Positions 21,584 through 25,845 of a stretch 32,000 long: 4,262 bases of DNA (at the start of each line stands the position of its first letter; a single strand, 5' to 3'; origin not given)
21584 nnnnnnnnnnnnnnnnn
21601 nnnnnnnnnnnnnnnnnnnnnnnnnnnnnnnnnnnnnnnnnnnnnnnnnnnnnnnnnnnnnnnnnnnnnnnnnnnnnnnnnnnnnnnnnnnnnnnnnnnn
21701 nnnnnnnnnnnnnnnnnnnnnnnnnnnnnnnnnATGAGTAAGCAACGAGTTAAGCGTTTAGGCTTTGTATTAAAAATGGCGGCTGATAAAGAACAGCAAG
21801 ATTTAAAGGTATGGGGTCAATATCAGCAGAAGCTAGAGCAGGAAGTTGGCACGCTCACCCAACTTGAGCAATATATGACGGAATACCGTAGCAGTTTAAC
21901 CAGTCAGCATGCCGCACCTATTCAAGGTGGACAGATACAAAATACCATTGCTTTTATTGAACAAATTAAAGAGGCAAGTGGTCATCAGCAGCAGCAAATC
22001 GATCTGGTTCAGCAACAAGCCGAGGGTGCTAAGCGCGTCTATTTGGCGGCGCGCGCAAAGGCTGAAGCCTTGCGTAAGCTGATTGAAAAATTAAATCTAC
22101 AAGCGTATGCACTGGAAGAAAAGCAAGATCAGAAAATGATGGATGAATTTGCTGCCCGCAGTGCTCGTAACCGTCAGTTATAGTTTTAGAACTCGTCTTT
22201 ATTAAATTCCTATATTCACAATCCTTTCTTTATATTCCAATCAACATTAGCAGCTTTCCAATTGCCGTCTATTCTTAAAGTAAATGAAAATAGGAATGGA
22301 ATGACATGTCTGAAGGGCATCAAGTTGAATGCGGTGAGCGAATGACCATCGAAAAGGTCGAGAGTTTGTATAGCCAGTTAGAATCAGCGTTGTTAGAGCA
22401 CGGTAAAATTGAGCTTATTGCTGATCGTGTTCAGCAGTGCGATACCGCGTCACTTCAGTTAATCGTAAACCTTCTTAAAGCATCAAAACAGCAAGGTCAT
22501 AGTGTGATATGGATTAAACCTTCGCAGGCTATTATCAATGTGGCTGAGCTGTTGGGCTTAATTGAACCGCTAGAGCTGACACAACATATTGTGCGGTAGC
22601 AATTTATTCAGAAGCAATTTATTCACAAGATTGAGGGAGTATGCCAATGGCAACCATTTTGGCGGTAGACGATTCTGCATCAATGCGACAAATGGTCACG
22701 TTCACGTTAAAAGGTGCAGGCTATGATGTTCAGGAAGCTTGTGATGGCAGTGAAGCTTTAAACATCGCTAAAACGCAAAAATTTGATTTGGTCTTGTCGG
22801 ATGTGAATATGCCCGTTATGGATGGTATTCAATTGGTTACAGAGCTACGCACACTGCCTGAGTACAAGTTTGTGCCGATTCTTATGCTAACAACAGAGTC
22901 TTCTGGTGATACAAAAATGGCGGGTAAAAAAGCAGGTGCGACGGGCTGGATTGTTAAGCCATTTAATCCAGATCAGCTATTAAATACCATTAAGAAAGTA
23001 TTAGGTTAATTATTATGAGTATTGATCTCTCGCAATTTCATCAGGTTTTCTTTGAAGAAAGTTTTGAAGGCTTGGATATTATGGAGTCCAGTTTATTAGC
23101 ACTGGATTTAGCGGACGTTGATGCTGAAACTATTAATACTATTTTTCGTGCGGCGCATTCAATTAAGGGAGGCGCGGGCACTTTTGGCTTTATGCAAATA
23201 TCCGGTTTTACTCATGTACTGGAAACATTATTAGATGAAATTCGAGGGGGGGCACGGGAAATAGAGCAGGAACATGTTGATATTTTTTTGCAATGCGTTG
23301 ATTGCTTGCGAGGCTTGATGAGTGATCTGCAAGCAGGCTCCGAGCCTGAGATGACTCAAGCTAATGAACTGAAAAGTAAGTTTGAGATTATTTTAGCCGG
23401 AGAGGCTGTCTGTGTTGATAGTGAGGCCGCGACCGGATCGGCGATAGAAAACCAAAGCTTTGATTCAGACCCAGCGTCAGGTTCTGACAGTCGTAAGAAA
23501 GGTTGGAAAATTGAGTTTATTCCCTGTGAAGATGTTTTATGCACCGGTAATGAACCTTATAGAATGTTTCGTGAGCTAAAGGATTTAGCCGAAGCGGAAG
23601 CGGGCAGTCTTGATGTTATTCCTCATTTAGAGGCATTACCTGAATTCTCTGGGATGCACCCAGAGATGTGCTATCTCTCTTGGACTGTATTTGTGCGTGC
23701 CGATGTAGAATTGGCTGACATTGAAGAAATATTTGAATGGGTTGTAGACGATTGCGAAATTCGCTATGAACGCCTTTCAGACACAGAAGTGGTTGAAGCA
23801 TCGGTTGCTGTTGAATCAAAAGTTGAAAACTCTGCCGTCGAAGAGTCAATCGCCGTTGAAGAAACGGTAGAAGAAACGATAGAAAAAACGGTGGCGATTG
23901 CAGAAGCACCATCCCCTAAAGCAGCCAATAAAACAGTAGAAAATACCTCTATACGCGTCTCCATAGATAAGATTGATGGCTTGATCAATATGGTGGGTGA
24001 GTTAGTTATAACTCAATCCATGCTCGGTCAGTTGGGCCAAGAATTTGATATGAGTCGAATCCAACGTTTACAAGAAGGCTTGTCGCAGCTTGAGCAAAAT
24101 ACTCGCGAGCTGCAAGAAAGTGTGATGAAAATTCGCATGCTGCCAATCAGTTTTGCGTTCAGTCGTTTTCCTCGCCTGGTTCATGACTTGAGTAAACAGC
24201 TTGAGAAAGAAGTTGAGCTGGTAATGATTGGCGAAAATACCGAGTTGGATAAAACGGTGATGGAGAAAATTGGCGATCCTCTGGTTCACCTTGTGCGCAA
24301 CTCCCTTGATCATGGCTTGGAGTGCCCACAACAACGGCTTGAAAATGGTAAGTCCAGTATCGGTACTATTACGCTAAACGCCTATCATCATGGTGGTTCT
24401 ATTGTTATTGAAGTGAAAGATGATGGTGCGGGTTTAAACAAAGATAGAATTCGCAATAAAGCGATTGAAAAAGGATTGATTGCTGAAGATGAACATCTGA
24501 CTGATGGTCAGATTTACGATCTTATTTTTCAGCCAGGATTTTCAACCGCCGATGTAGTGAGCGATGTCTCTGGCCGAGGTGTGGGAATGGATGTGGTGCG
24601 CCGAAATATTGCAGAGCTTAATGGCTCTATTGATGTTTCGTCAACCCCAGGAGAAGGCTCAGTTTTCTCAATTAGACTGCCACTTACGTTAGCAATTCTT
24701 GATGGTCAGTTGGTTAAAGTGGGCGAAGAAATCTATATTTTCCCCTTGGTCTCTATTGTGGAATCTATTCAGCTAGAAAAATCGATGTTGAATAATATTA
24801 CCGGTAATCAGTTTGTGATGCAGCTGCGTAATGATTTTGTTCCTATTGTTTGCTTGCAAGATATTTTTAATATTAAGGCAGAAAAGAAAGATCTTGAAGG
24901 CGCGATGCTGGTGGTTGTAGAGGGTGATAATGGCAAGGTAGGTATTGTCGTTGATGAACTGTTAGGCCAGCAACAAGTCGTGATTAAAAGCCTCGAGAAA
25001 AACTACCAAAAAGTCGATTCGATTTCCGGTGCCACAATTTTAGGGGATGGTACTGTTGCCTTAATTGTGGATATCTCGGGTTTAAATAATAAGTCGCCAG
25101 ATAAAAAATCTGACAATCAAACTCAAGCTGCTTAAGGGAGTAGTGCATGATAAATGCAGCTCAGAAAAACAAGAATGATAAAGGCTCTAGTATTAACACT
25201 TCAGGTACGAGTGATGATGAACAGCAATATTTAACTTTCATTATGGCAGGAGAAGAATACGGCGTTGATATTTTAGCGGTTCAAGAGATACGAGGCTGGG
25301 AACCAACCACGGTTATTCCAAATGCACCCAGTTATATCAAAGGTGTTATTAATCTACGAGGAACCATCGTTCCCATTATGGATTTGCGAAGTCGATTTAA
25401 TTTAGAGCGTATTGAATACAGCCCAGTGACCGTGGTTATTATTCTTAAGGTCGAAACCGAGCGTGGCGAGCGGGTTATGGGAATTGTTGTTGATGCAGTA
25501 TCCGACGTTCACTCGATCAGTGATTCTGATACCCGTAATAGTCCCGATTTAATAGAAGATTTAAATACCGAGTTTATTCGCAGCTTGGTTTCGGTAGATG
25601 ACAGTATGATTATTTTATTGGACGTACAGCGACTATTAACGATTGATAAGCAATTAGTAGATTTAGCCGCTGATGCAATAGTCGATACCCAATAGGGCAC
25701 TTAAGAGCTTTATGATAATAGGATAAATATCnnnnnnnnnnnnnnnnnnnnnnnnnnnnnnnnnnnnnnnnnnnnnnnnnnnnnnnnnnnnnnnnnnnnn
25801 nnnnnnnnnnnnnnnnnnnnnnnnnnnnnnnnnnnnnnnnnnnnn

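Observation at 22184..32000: Complete Aer2/Che2-like chemosensory operon sits directly after fliJ, bracketed by STAS proteins and ending in a REC-PP2C phosphatase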

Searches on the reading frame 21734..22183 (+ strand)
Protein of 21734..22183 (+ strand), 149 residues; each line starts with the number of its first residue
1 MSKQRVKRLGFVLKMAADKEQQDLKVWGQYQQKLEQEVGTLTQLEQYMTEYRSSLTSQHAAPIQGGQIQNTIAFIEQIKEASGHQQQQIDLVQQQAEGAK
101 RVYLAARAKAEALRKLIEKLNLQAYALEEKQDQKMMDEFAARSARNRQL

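Call 3: search_protein_families(library=pfam, proteins=[window:21734-22183:+])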
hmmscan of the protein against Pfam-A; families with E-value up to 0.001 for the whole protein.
window:21734-22183:+ (149 aa): 1 family
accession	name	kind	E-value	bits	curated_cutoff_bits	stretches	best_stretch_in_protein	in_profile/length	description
PF02050.21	FliJ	-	3.6e-21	76.1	28.4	1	27-143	7-122/123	Flagellar FliJ protein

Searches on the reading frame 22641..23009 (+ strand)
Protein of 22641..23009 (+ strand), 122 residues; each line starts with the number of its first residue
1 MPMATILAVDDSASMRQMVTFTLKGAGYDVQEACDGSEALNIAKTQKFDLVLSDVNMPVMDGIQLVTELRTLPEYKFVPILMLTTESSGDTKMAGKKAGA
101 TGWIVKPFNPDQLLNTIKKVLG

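Call 3: search_protein_families(library=pfam, proteins=[window:22641-23009:+])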
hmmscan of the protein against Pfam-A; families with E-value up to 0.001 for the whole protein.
window:22641-23009:+ (122 aa): 1 family
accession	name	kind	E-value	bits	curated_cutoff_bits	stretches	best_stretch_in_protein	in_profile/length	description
PF00072.30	Response_reg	-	1.1e-29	103.3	30.2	1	6-117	1-110/111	Response regulator receiver domain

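Call 26: search_protein_families(library=ncbifam, proteins=[window:22641-23009:+], max_evalue=0.001)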
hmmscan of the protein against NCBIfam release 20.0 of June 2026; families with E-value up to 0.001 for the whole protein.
window:22641-23009:+ (122 aa): 98 families (the best 25 are shown)
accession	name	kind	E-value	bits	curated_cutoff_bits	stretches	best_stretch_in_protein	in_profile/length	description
TIGR02154.1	PhoB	equivalog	3.4e-26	92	296.2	1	4-121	3-120/226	phosphate regulon transcriptional regulator PhoB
NF007901.0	PRK10610.1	equivalog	2.7e-25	89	189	1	6-120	8-123/129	chemotaxis response regulator CheY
NF045944.1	ResRegRpaBCyano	equivalog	3e-24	85.7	330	1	7-121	1-112/229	response regulator transcription factor RpaB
NF007135.0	PRK09581.1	equivalog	4.6e-24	85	474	1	3-119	2-118/457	PleD family two-component system response regulator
NF040689.1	MtrAB_MtrA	equivalog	4.7e-23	81.7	300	1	6-119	1-111/219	MtrAB system response regulator MtrA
NF053854.1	RespRegPhoBBctds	equivalog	1.5e-21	76.8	270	1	6-121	1-115/225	two-component system response regulator PhoB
NF007689.0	PRK10365.1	equivalog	2.9e-21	75.8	760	1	5-121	7-121/441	sigma-54-dependent response regulator transcription factor ZraR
NF041733.1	resp_reg_CseB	equivalog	8.4e-21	74.4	350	1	5-121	2-115/228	two-component system response regulator CseB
NF040534.1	resp_reg_YycF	equivalog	3e-20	72.5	340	1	5-119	2-113/231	response regulator YycF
NF011874.0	PRK15347.1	equivalog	4.5e-20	71.3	852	1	5-117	692-806/921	two component system sensor kinase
NF033117.2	vanR_ACDEGLN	exception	4.8e-20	72.1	350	1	6-119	1-111/226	VanR-ABDEGLN family response regulator transcription factor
NF007005.1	PRK09468.1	equivalog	8.1e-20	71.3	331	1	5-121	5-119/237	osmolarity response regulator transcription factor OmpR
NF047465.1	hybrid_HK_LvrA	exception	1.3e-19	69.8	1200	1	5-118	469-581/819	hybrid histidine kinase/response regulator LvrA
NF033120.0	vanR_FM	exception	1.7e-19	70.4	460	1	4-117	4-114/231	vancomycin resistance response regulator transcription factor, VanR-F/VanR-M family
NF006900.1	PRK09390.1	equivalog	6.6e-19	68.2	255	1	4-120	5-119/203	response regulator FixJ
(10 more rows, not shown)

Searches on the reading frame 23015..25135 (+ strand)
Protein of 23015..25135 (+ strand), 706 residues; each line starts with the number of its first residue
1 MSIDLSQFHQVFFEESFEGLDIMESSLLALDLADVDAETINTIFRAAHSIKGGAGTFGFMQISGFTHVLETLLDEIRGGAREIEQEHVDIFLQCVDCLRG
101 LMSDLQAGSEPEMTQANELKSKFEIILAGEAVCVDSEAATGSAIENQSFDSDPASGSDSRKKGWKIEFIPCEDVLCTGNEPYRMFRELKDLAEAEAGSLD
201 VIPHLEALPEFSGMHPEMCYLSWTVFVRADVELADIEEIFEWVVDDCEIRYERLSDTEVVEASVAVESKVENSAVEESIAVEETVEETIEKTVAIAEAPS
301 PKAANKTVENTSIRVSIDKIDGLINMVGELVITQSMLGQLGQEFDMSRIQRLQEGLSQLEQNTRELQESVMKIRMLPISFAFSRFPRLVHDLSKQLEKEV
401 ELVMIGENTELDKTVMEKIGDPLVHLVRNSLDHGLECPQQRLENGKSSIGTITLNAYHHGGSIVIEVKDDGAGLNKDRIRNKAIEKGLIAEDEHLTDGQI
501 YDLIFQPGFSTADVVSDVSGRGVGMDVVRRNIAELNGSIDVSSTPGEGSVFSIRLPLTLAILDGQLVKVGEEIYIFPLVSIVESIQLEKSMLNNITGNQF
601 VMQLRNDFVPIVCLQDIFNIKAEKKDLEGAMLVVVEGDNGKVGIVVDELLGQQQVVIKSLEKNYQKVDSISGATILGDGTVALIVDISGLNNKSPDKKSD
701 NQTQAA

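Call 3: search_protein_families(library=pfam, proteins=[window:23015-25135:+])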
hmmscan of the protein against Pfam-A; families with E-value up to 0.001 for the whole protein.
window:23015-25135:+ (706 aa): 4 families
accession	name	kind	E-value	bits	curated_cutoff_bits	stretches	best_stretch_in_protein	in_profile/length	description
PF01584.24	CheW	-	9.8e-27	93.7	23.5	1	566-690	4-133/138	CheW-like domain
PF02895.20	H-kinase_dim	-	1.3e-20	74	23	1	311-373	2-68/68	Signal transducing histidine kinase, homodimeric domain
PF02518.31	HATPase_c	-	1.3e-18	67.9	26.4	1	422-558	5-110/111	Histidine kinase-, DNA gyrase B-, and HSP90-like ATPase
PF01627.28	Hpt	-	9.3e-17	61.5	24.6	1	8-107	2-83/84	Hpt domain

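Call 26: search_protein_families(library=ncbifam, proteins=[window:23015-25135:+], max_evalue=0.001)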
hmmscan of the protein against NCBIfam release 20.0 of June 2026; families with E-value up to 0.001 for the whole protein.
window:23015-25135:+ (706 aa): 25 families
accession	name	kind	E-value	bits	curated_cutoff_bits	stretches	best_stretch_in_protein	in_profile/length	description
NF007835.0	PRK10547.1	equivalog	1.6e-183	611.9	793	1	3-699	1-665/670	chemotaxis protein CheA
NF041336.1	CheA_Halo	equivalog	5.6e-132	441.6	950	1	7-689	3-665/666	chemotaxis protein CheA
NF008298.1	PRK11086.1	subfamily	8.7e-11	40.9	520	1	389-557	391-525/529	DcuS/MalK family sensor histidine kinase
NF047874.1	MASE3_PAS_HK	subfamily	3.3e-09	36.1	560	1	518-588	586-650/655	MASE3 domain-containing sensor histidine kinase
TIGR02956.1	TMAO_torS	equivalog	3e-08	32.3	676.5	1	501-559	627-684/967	TMAO reductase system sensor histidine kinase/response regulator TorS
NF010411.0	PRK13837.1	equivalog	9.2e-08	30.5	647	1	502-558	625-676/828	two-component system VirA-like sensor kinase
NF007688.0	PRK10364.1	equivalog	2e-07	30.1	479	1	502-558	401-452/460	two-component system sensor histidine kinase ZraS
NF008302.0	PRK11091.1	equivalog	3.8e-07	28.7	838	1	460-560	416-508/779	aerobic respiration two-component sensor histidine kinase ArcB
TIGR02916.1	PEP_his_kin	equivalog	5.1e-07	28.7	300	1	518-556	641-679/679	XrtA/PEP-CTERM system histidine kinase PrsK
NF038348.1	T2SS_HK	subfamily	1e-06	27.5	450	1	499-557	518-573/574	histidine kinase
NF041832.1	near_NosP_CTERM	subfamily_domain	1.1e-06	28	400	1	518-558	186-226/370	NahK/ErcS family hybrid sensor histidine kinase/response regulator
NF008468.0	PRK11360.1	equivalog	1.4e-06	26.9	646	1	503-557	559-608/616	two-component system sensor histidine kinase AtoS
NF046044.1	PnpS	equivalog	2.3e-06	26.9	400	1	518-556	352-390/390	two-component system histidine kinase PnpS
NF041210.1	his_kin_PieS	equivalog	4.1e-06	26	850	1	450-557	383-470/474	two component system sensor histidine kinase PieS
NF008099.0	PRK10841.1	equivalog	7.8e-06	23.9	920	1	459-558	602-691/949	two-component system sensor histidine kinase RcsC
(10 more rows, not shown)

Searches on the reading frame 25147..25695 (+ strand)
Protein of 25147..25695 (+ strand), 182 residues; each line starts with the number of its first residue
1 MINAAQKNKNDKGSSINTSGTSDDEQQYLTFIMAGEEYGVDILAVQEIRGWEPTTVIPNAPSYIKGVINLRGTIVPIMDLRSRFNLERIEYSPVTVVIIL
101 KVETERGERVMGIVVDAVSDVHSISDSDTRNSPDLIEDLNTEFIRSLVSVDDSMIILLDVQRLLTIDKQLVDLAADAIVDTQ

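Call 3: search_protein_families(library=pfam, proteins=[window:25147-25695:+])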
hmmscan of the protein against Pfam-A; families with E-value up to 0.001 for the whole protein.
window:25147-25695:+ (182 aa): 1 family
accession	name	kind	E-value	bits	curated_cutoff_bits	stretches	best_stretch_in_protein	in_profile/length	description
PF01584.24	CheW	-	8.6e-37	126.3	23.5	1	27-165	1-135/138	CheW-like domain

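Call 26: search_protein_families(library=ncbifam, proteins=[window:25147-25695:+], max_evalue=0.001)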
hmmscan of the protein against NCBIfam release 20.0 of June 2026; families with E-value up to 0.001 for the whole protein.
window:25147-25695:+ (182 aa): 1 family
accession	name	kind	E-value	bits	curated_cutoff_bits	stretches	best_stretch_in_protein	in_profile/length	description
NF007903.0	PRK10612.1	equivalog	1.4e-44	151.8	260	1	23-177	14-165/167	chemotaxis protein CheW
